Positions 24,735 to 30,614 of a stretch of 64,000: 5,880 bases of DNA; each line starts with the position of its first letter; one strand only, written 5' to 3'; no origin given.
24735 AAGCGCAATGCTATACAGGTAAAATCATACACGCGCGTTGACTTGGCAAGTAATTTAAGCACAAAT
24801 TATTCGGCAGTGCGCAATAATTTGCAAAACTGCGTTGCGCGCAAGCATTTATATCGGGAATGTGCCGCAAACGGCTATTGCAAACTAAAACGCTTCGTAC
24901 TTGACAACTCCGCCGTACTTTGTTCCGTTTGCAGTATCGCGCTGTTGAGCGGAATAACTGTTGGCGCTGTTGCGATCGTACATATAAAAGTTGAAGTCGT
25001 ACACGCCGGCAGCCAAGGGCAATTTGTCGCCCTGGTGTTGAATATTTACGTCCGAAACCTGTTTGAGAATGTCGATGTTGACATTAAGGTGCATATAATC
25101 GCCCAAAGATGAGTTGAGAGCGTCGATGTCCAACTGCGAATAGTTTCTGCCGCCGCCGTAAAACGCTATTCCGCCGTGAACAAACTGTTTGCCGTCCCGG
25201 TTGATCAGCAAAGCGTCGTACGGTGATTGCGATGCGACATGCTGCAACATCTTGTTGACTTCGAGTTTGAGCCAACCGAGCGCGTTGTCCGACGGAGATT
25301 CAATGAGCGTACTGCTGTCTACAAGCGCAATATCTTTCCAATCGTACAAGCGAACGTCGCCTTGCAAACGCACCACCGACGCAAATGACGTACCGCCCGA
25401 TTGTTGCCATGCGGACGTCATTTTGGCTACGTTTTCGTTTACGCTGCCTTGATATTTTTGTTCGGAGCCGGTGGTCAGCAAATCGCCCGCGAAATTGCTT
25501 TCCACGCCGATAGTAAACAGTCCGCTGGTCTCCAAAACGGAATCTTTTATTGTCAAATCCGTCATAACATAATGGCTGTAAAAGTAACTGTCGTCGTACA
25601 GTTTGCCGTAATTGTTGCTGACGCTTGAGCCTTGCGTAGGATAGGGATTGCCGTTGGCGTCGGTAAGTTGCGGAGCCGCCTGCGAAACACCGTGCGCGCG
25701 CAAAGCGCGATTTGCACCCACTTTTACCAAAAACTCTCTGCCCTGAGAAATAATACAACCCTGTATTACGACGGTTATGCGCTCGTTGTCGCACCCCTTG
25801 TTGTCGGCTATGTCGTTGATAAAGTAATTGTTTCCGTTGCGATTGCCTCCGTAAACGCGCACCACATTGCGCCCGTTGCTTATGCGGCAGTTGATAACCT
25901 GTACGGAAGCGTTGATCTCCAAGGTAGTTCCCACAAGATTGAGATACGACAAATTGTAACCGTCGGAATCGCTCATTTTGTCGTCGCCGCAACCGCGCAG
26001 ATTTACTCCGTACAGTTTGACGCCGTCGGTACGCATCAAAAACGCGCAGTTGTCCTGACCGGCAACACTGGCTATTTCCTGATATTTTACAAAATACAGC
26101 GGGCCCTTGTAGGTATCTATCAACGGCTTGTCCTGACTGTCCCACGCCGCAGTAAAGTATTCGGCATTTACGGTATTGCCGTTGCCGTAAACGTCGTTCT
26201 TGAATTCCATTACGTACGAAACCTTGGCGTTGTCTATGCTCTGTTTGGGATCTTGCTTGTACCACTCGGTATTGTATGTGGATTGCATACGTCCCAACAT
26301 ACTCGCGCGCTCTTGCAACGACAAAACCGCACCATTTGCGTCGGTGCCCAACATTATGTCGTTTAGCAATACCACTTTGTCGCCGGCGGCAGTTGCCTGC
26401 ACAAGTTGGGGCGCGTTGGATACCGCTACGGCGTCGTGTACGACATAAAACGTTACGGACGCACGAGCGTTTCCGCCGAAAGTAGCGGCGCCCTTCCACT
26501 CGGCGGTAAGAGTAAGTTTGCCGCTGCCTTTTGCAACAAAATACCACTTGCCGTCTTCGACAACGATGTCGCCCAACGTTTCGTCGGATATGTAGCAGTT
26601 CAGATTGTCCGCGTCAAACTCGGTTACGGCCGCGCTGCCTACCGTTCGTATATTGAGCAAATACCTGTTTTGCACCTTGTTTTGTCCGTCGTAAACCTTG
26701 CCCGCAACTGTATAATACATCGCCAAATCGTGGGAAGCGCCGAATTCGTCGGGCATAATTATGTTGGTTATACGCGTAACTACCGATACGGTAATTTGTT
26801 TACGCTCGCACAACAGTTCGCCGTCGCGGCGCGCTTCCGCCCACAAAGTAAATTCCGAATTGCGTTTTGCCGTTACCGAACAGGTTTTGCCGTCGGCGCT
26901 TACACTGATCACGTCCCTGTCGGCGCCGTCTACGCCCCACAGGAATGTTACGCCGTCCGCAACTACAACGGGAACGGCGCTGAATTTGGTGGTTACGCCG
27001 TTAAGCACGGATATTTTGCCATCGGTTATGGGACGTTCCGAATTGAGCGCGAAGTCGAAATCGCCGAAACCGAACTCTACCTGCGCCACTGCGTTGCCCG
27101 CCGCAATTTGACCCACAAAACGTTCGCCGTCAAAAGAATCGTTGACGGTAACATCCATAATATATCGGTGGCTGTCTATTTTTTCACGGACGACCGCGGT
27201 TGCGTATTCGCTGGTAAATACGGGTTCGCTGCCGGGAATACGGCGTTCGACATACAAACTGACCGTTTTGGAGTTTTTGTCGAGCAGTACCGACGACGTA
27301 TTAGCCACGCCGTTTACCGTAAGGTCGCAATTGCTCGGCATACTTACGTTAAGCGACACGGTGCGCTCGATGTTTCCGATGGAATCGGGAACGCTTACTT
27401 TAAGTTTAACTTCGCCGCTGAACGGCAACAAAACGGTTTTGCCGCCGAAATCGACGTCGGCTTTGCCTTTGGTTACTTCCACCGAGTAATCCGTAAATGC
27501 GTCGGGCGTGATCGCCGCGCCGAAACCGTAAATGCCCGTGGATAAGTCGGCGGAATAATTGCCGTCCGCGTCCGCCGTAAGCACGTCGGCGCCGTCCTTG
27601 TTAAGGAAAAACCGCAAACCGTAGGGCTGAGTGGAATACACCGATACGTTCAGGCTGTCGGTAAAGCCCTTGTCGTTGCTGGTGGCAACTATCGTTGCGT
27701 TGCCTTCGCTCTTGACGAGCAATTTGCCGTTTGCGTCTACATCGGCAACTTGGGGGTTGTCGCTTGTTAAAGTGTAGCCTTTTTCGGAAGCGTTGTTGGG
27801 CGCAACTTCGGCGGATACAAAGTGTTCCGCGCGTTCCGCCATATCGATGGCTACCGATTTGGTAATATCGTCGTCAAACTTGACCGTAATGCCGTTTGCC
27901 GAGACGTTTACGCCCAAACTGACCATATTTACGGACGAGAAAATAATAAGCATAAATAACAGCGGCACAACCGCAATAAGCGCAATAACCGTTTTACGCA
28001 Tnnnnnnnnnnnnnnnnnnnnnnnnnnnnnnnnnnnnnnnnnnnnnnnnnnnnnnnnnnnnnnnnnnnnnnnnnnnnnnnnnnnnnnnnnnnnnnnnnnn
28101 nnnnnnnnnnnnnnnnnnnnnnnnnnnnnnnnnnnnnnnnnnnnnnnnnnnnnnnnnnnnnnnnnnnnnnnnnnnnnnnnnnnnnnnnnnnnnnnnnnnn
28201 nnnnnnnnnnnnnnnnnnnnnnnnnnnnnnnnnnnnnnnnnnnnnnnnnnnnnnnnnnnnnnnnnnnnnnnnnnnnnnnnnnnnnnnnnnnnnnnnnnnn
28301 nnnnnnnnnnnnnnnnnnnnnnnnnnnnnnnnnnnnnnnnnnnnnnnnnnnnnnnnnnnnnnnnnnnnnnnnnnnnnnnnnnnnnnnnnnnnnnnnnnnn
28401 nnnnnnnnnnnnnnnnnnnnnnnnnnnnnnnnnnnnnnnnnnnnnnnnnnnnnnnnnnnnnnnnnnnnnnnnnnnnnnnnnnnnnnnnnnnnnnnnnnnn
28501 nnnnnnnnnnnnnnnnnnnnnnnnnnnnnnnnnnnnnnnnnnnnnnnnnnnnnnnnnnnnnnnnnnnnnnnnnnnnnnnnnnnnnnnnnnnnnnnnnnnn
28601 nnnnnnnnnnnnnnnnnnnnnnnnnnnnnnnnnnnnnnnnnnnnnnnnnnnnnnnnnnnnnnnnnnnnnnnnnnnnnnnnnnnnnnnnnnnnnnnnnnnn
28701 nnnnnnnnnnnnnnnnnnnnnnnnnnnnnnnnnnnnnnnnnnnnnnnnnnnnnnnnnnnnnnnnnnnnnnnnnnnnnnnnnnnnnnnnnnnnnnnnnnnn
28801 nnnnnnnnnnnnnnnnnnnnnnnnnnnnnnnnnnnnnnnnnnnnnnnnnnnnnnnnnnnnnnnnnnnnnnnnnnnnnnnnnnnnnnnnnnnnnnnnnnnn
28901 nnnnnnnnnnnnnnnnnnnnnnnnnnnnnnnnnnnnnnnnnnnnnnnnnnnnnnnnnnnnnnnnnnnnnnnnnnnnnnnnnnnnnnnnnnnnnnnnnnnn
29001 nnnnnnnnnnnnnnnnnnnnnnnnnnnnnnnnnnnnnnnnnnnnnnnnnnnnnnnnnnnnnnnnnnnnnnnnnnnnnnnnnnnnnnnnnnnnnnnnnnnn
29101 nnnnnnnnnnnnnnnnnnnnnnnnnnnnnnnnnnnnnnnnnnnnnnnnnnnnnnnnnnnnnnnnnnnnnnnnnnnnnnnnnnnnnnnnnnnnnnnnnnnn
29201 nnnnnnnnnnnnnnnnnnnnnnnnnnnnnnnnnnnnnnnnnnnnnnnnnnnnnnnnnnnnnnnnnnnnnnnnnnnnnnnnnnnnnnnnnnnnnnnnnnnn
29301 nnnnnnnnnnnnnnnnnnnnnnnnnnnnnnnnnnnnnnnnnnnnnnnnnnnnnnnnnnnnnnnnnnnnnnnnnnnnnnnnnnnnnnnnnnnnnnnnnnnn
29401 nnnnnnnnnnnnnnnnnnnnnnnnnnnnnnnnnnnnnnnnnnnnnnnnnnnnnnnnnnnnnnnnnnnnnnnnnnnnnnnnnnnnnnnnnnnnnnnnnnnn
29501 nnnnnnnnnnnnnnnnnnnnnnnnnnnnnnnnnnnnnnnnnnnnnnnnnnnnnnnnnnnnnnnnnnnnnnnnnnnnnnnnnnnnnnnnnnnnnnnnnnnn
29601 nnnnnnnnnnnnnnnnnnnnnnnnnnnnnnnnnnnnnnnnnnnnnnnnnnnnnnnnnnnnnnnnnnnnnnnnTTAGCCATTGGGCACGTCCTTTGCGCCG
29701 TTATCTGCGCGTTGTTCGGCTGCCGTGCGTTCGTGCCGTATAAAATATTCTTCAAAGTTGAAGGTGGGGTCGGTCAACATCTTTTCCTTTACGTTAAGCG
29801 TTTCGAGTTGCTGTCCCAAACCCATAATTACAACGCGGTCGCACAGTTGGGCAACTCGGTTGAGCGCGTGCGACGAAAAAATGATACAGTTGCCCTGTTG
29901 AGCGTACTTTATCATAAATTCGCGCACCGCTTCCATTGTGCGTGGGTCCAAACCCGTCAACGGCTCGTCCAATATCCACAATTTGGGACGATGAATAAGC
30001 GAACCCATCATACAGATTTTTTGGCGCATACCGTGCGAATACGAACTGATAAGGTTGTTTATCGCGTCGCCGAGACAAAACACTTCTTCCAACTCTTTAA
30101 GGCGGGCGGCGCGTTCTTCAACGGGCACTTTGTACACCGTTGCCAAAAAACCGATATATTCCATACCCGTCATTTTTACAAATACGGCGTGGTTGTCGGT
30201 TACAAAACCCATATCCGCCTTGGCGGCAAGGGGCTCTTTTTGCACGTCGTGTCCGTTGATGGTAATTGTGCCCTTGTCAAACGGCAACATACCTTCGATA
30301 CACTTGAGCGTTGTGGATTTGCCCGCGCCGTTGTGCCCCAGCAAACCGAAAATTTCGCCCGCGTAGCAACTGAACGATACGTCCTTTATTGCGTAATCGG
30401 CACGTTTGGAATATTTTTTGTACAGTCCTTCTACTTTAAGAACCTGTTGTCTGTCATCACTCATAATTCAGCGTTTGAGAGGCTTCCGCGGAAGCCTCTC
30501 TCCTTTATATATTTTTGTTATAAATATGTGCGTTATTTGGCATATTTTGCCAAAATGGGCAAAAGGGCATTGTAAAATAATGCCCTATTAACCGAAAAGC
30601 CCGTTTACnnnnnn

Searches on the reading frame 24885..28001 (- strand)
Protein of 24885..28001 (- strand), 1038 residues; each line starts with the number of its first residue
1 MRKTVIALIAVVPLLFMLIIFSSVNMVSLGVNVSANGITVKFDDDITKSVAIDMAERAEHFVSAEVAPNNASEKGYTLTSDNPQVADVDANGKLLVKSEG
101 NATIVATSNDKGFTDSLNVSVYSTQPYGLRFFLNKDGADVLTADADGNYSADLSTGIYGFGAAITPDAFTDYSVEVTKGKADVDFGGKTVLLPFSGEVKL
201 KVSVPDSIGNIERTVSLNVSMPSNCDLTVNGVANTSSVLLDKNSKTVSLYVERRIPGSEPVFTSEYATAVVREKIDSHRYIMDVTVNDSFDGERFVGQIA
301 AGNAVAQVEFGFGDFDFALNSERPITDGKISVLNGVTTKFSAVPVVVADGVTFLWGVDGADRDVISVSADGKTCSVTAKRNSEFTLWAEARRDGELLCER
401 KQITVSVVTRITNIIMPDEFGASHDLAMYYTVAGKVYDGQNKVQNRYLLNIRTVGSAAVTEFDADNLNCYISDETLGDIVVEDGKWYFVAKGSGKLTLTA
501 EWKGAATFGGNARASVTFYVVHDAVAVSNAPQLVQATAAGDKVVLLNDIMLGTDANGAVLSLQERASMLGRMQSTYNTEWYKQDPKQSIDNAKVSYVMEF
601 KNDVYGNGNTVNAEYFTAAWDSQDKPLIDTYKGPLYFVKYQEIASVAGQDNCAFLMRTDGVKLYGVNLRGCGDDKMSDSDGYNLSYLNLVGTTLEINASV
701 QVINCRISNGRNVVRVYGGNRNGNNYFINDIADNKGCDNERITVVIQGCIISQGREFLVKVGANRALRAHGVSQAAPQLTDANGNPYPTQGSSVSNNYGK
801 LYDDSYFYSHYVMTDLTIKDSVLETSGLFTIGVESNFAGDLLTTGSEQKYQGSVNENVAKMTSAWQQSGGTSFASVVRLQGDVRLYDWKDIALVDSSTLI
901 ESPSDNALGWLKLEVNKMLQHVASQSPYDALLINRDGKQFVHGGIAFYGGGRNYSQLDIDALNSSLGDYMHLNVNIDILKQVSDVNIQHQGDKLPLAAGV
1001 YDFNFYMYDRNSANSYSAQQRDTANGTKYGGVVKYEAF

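Call 9: search_protein_families(library=pfam, proteins=[window:24885-28001:-])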
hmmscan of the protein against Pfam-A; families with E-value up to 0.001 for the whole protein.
window:24885-28001:- (1038 aa): 1 family
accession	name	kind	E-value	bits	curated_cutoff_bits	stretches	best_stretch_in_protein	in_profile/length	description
PF02368.24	Big_2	-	1.6e-08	34.8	22.8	1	62-114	22-74/79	Bacterial Ig-like domain (group 2)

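Call 63: search_protein_families(library=ncbifam, proteins=[window:24885-28001:-], max_evalue=0.001)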
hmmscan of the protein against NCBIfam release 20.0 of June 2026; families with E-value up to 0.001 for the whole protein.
window:24885-28001:- (1038 aa): 0 families

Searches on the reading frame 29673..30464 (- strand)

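Call 9: search_protein_families(library=pfam, proteins=[window:29673-30464:-])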
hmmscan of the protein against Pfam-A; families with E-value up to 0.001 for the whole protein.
window:29673-30464:- (263 aa): 2 families
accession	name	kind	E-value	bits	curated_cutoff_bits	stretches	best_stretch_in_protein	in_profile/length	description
PF00005.33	ABC_tran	-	2e-28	100.1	25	1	27-169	2-136/137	ABC transporter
PF13304.12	AAA_21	-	3.9e-11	44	27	1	139-199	235-298/304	AAA domain, putative AbiEii toxin, Type IV TA system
